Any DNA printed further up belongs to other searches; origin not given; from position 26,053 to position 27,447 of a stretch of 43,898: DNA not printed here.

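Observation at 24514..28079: MerR / ParA-CBM48 / Walker-A-less ParA paralogue / inactivated NucS-like protein: candidate undescribed cargo-positioning module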

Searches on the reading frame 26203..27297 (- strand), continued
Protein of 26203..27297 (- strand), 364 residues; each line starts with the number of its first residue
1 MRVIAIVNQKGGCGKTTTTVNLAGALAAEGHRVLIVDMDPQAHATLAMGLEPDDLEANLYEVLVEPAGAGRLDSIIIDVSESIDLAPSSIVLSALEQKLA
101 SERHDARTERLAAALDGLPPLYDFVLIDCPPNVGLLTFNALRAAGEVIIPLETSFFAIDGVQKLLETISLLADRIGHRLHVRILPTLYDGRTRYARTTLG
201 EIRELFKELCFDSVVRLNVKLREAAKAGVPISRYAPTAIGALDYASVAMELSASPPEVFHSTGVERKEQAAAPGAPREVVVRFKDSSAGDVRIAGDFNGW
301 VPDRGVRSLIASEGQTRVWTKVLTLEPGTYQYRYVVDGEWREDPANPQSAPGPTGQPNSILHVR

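Call 51: find_encoding_contigs(protein=P0379, flank=8000, max_places=2)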
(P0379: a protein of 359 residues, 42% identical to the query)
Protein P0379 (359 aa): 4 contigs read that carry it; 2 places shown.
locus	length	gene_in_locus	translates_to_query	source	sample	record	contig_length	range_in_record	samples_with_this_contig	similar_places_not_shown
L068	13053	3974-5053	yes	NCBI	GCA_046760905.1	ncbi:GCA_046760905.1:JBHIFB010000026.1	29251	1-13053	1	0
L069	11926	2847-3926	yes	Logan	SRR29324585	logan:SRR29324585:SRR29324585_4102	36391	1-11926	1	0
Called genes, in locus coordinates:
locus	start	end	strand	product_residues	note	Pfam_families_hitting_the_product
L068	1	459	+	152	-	?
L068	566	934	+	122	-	PF20586:DUF6788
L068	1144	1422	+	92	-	-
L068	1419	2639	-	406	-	PF00515:TPR_1 (faint), PF07719:TPR_2 (faint), PF10602:RPN7 (faint), PF13176:TPR_7 (faint), PF13181:TPR_8 (faint), PF17874:TPR_MalT (weak), PF13424:TPR_12, PF17874:TPR_MalT (weak), +2 more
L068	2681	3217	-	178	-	-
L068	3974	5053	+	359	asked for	PF00142:Fer4_NifH (weak), PF01656:CbiA, PF06564:CBP_BcsQ, PF09140:MipZ, PF10609:ParA (weak), PF13614:AAA_31, PF02922:CBM_48, PF16561:AMPK1_CBM, +1 more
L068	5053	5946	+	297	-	-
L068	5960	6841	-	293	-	PF00288:GHMP_kinases_N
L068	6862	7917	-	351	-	PF03706:LPG_synthase_TM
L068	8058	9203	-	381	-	PF02595:Gly_kinase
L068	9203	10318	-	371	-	PF14522:Cytochrome_C7 (faint), PF13435:Cytochrome_C554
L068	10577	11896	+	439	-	PF03951:Gln-synt_N, PF00120:Gln-synt_C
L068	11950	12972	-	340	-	PF00814:TsaD, PF22521:HypF_C_2 (weak)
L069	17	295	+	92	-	-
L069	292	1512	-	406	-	PF00515:TPR_1 (faint), PF07719:TPR_2 (faint), PF10602:RPN7 (faint), PF13176:TPR_7 (faint), PF13181:TPR_8 (faint), PF17874:TPR_MalT (weak), PF13424:TPR_12, PF17874:TPR_MalT (weak), +2 more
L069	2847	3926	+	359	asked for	PF00142:Fer4_NifH (weak), PF01656:CbiA, PF06564:CBP_BcsQ, PF09140:MipZ, PF10609:ParA (weak), PF13614:AAA_31, PF02922:CBM_48, PF16561:AMPK1_CBM, +1 more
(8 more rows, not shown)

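Call 53: find_encoding_contigs(protein=P0384, flank=8000, max_places=1)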
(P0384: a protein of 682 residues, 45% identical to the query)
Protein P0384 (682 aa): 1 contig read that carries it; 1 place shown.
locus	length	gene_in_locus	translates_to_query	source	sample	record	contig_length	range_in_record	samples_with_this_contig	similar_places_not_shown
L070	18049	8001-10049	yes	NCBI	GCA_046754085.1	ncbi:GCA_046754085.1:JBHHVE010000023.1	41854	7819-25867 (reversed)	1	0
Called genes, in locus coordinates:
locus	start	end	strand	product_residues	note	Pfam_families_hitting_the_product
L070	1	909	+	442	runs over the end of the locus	PF08245:Mur_ligase_M (weak), PF27239:FOL3_C, PF02875:Mur_ligase_C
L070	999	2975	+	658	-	PF19838:LptD_2, PF04453:LptD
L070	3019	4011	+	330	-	PF01699:Na_Ca_ex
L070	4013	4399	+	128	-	PF02537:CRCB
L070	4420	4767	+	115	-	PF02641:DUF190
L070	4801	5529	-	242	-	PF04784:DUF547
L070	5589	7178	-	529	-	PF00890:FAD_binding_2 (faint), PF01134:GIDA, PF01266:DAO (faint), PF01494:FAD_binding_3 (faint), PF03486:HI0933_like (faint), PF07992:Pyr_redox_2, PF00070:Pyr_redox, PF02852:Pyr_redox_dim, +3 more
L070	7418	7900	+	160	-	PF00376:MerR (weak), PF13411:MerR_1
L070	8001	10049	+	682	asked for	PF00142:Fer4_NifH (weak), PF01656:CbiA, PF06564:CBP_BcsQ, PF09140:MipZ, PF10609:ParA, PF13614:AAA_31, PF16561:AMPK1_CBM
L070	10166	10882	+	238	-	-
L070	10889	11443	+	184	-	-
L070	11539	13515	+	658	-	PF01541:GIY-YIG, PF27096:UvrC_M, PF02151:UVR, PF22920:UvrC_RNaseH, PF08459:UvrC_RNaseH_dom, PF00633:HHH (faint), PF14520:HHH_5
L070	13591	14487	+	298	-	PF01261:AP_endonuc_2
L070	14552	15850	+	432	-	PF13489:Methyltransf_23 (weak), PF01209:Ubie_methyltran, PF13847:Methyltransf_31, PF08241:Methyltransf_11, PF08242:Methyltransf_12, PF13649:Methyltransf_25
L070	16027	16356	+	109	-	PF23870:DUF7225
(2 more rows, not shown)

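Call 54: find_encoding_contigs(protein=P0522, flank=8000, max_places=1)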
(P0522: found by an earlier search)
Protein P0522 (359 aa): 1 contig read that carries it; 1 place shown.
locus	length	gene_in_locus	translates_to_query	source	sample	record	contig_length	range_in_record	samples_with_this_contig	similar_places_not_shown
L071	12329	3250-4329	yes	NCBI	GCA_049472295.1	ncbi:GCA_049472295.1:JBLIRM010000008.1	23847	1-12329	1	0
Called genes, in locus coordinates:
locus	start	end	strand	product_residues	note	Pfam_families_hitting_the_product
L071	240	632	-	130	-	PF01894:YjbQ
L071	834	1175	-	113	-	PF00543:P-II (weak)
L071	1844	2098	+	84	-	-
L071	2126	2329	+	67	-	-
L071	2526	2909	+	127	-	PF00072:Response_reg, PF20274:cREC_REC (weak)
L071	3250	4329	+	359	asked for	PF00142:Fer4_NifH, PF01656:CbiA, PF06564:CBP_BcsQ, PF09140:MipZ (weak), PF10609:ParA (weak), PF13614:AAA_31, PF02922:CBM_48, PF16561:AMPK1_CBM, +1 more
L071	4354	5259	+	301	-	-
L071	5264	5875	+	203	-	-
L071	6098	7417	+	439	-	PF01938:TRAM (weak), PF05958:tRNA_U5-meth_tr, PF02475:TRM5-TYW2_MTfase (weak)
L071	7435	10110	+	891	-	PF02739:5_3_exonuc_N, PF01367:5_3_exonuc, PF01612:DNA_pol_A_exo1, PF22619:DNA_polI_exo1, PF00476:DNA_pol_A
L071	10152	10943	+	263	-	PF25160:LdpA_Fe-S-bd, PF00037:Fer4 (weak)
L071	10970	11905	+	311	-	PF04055:Radical_SAM (weak)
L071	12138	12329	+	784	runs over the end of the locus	PF13529:Peptidase_C39_2 (weak), PF02412:TSP_3 (weak)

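Call 60: find_encoding_contigs(protein=P0367, flank=6000, max_places=1)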
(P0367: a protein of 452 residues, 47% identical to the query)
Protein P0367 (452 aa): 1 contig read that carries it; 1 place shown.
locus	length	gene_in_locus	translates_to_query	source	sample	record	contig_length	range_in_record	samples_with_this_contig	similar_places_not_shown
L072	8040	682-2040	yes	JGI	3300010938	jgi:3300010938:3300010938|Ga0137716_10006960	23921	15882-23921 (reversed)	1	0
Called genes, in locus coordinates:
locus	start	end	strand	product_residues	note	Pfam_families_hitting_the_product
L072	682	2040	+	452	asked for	PF00142:Fer4_NifH (weak), PF01656:CbiA, PF02374:ArsA_ATPase (weak), PF06564:CBP_BcsQ, PF09140:MipZ, PF13614:AAA_31, PF02922:CBM_48, PF16561:AMPK1_CBM, +1 more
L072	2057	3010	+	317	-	-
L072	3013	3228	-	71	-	PF12728:HTH_17, PF00376:MerR (weak)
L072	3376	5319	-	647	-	-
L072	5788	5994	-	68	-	PF10049:DUF2283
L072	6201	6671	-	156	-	-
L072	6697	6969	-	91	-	-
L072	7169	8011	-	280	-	PF01209:Ubie_methyltran, PF13649:Methyltransf_25 (faint), PF08241:Methyltransf_11 (weak), PF01209:Ubie_methyltran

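Call 61: find_encoding_contigs(protein=P0527, flank=6000, max_places=1)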
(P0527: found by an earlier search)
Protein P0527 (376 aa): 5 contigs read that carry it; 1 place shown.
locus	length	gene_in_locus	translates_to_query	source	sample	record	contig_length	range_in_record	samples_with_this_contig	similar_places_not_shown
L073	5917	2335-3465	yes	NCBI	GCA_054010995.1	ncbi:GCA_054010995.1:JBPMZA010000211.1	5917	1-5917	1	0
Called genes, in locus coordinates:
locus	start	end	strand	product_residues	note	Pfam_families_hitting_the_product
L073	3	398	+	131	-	?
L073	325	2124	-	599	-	-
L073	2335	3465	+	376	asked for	PF00142:Fer4_NifH (weak), PF01656:CbiA, PF02374:ArsA_ATPase, PF06564:CBP_BcsQ, PF09140:MipZ, PF10609:ParA, PF13614:AAA_31, PF16561:AMPK1_CBM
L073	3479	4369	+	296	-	-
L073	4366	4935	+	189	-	-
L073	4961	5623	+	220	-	-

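Call 66: list_cluster_members(proteins=[P0372, P0376, P0381, P0389, P0396, P0400, P0438, P0473, P0387, P0391])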
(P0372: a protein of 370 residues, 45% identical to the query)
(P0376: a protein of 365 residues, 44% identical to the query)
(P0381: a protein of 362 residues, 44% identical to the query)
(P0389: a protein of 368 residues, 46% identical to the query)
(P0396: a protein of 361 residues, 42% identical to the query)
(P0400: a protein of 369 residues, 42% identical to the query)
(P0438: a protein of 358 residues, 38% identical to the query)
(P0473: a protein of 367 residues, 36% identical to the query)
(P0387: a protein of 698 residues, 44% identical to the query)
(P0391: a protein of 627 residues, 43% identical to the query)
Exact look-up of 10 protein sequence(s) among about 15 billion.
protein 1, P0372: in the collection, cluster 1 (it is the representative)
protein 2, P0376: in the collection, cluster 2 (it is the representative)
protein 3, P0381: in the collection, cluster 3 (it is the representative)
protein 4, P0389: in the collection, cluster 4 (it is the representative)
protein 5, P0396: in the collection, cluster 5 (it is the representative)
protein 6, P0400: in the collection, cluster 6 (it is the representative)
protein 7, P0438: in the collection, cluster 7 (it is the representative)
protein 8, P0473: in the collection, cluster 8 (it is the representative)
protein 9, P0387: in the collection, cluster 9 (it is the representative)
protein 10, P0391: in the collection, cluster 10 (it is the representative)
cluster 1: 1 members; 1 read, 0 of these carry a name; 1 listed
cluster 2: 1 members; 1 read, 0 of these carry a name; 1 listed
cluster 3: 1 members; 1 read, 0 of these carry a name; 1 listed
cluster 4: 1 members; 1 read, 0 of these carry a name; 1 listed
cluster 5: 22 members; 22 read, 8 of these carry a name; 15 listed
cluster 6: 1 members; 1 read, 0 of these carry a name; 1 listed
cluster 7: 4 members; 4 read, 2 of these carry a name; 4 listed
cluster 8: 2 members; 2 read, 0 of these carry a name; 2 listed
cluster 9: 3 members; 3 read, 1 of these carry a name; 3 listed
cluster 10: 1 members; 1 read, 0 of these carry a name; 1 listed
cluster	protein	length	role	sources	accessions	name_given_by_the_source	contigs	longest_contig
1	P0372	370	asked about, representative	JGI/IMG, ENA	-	-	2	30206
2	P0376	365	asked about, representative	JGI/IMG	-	-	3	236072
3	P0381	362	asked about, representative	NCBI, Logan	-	-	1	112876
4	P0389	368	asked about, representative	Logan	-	-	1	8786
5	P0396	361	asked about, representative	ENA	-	-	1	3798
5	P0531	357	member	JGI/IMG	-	chromosome partitioning protein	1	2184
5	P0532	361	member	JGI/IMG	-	chromosome partitioning protein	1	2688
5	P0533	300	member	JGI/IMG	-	cellulose biosynthesis protein BcsQ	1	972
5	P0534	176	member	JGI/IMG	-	hypothetical protein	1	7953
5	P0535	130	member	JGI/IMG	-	hypothetical protein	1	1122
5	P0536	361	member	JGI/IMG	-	chromosome partitioning protein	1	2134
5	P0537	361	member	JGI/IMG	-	chromosome partitioning protein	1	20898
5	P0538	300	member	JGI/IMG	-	cellulose biosynthesis protein BcsQ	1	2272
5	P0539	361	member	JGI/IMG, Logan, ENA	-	-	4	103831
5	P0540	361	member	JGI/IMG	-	-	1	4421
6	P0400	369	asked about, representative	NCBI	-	-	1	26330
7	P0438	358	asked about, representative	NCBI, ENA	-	-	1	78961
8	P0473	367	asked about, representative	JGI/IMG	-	-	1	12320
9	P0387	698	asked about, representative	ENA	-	-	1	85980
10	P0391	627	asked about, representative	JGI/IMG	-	-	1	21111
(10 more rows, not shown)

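Call 67: find_encoding_contigs(protein=P0381, flank=7000, max_places=1)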
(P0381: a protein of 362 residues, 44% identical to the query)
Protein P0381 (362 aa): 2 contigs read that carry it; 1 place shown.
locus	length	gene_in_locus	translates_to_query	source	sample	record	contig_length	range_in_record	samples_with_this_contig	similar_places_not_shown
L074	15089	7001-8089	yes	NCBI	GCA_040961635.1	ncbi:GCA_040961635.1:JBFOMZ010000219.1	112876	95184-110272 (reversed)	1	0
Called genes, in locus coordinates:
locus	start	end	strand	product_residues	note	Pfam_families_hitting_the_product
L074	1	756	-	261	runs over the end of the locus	PF00005:ABC_tran, PF13304:AAA_21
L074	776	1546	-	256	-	PF02361:CbiQ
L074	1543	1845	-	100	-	PF13190:PDGLE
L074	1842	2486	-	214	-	PF01891:CbiM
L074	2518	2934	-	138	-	PF01402:RHH_1, PF08753:NikR_C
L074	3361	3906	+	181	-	PF01966:HD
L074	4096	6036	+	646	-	PF13584:BatD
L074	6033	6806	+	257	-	PF00515:TPR_1 (faint), PF07719:TPR_2 (faint), PF08239:SH3_3 (weak)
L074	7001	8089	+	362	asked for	PF00142:Fer4_NifH (faint), PF01656:CbiA, PF06564:CBP_BcsQ, PF09140:MipZ (faint), PF10609:ParA (weak), PF13614:AAA_31, PF02922:CBM_48 (weak), PF16561:AMPK1_CBM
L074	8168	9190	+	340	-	-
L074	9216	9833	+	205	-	-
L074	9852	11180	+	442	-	PF03065:Glyco_hydro_57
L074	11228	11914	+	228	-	PF16258:DUF4912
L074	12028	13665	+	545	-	PF03065:Glyco_hydro_57, PF09210:BE_C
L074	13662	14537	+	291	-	PF12146:Hydrolase_4, PF00561:Abhydrolase_1, PF12697:Abhydrolase_6, PF00326:Peptidase_S9 (faint)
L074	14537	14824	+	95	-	PF13490:zf-HC2 (weak)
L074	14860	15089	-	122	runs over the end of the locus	PF07238:PilZ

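Call 68: find_encoding_contigs(protein=P0438, flank=7000, max_places=1)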
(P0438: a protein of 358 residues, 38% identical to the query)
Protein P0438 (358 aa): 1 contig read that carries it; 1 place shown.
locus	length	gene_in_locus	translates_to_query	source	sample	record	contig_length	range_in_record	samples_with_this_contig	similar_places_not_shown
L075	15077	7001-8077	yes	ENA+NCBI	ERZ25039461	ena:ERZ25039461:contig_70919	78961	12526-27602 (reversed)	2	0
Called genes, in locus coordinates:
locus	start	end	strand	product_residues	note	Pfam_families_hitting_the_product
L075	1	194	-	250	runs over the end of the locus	PF24247:DUF7450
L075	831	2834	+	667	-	PF13231:PMT_2, PF07719:TPR_2 (faint), PF13414:TPR_11 (faint), PF13424:TPR_12 (weak), PF13432:TPR_16, PF00515:TPR_1, PF13181:TPR_8 (weak), PF14559:TPR_19 (weak), +2 more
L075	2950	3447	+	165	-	-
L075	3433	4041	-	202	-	-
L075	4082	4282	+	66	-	-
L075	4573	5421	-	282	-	-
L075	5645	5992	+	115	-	-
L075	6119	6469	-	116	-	-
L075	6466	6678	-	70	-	-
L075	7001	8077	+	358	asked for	PF01656:CbiA, PF02374:ArsA_ATPase (weak), PF06564:CBP_BcsQ, PF09140:MipZ (weak), PF10609:ParA, PF13614:AAA_31, PF02922:CBM_48, PF16561:AMPK1_CBM, +1 more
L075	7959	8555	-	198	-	-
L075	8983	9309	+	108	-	-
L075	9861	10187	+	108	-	PF02922:CBM_48 (weak), PF16561:AMPK1_CBM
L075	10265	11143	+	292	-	-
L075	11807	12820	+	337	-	PF08323:Glyco_transf_5, PF13439:Glyco_transf_4, PF13579:Glyco_trans_4_4, PF20706:GT4-conflict, PF00534:Glycos_transf_1, PF13692:Glyco_trans_1_4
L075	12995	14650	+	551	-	PF09210:BE_C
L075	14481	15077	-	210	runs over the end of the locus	-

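Call 69: find_encoding_contigs(protein=P0376, flank=7000, max_places=1)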
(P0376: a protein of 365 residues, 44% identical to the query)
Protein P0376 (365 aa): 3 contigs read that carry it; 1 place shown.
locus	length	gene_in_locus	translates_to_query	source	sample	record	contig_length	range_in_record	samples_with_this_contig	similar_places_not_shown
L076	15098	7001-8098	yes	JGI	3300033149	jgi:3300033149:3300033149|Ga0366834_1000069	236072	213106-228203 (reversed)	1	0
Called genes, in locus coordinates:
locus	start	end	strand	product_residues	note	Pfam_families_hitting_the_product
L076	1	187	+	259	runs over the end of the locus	-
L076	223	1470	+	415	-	PF17236:SU10_MCP, PF05065:Phage_capsid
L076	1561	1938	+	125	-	-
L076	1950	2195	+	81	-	-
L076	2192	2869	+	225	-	-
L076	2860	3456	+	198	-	PF24163:HCP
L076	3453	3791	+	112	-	-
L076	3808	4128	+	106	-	-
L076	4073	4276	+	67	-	-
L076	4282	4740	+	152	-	-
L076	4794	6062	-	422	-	PF00155:Aminotran_1_2 (weak), PF01041:DegT_DnrJ_EryC1, PF01053:Cys_Met_Meta_PP (weak)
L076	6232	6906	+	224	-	PF00730:HhH-GPD, PF10576:EndIII_4Fe-2S (faint)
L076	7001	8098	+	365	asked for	PF00142:Fer4_NifH, PF02374:ArsA_ATPase (weak), PF06564:CBP_BcsQ, PF09140:MipZ (weak), PF10609:ParA, PF13614:AAA_31, PF01656:CbiA, PF16561:AMPK1_CBM, +2 more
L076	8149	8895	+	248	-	PF10609:ParA (weak), PF01656:CbiA (weak)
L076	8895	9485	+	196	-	-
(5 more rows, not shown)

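Call 71: find_encoding_contigs(protein=P0539, flank=8000, max_places=1)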
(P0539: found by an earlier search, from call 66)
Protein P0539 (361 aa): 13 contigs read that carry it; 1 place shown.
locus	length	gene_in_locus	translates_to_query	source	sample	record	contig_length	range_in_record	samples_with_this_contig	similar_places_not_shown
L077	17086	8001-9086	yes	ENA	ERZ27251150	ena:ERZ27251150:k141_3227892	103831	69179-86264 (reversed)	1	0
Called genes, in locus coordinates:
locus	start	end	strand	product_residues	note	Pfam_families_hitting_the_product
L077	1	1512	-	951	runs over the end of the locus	PF01799:Fer2_2, PF01315:Ald_Xan_dh_C, PF02738:MoCoBD_1, PF20256:MoCoBD_2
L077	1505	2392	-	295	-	PF00941:FAD_binding_5, PF03450:CO_deh_flav_C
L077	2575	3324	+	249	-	PF00106:adh_short, PF08659:KR, PF13561:adh_short_C2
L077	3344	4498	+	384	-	PF00108:Thiolase_N, PF02803:Thiolase_C, PF22691:Thiolase_C_1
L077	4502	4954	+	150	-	PF12172:zf-ChsH2, PF01796:OB_ChsH2_C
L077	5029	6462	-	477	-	PF01370:Epimerase, PF05368:NmrA, PF13460:NAD_binding_10, PF11066:DUF2867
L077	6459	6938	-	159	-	PF03073:TspO_MBR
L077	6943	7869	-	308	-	PF07228:SpoIIE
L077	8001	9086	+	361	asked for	PF01656:CbiA, PF06564:CBP_BcsQ, PF09140:MipZ (weak), PF10609:ParA, PF13614:AAA_31, PF16561:AMPK1_CBM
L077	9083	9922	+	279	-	-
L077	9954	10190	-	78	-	PF11154:DUF2934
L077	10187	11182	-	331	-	PF00483:NTP_transferase, PF12804:NTP_transf_3 (weak)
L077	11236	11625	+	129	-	-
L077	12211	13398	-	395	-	PF03572:Peptidase_S41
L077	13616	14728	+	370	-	-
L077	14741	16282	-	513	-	PF22645:GKRP_SIS_N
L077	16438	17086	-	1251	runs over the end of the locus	PF04389:Peptidase_M28, PF01483:P_proprotein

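Call 72: find_encoding_contigs(protein=P0400, flank=8000, max_places=1)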
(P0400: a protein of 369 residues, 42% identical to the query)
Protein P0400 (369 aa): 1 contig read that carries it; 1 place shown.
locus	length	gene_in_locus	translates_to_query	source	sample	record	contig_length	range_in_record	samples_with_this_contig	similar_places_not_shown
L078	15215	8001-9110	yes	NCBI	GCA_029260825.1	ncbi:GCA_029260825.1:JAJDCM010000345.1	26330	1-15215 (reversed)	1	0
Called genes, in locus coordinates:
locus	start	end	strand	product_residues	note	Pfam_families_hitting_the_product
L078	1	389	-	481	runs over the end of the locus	PF07396:Porin_O_P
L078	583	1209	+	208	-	-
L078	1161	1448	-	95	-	-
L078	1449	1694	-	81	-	-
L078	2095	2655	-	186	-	PF14803:Zn_ribbon_Nudix, PF00293:NUDIX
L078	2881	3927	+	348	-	PF11383:DUF3187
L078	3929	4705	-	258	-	-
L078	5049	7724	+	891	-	PF28598:PDH_E1_N, PF00456:Transketolase_N (weak), PF02780:Transketolase_C (faint), PF17831:PDH_E1_M, PF22613:Transketolase_C_1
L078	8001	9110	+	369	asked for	PF01656:CbiA, PF02374:ArsA_ATPase (weak), PF06564:CBP_BcsQ, PF09140:MipZ, PF10609:ParA, PF13614:AAA_31, PF02922:CBM_48, PF16561:AMPK1_CBM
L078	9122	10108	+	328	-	-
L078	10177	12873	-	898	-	PF02861:Clp_N, PF23569:NBD_SMAX1, PF00004:AAA, PF17871:AAA_lid_9, PF00004:AAA, PF07724:AAA_2, PF07728:AAA_5, PF10431:ClpB_D2-small, +11 more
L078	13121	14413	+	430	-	-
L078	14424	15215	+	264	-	?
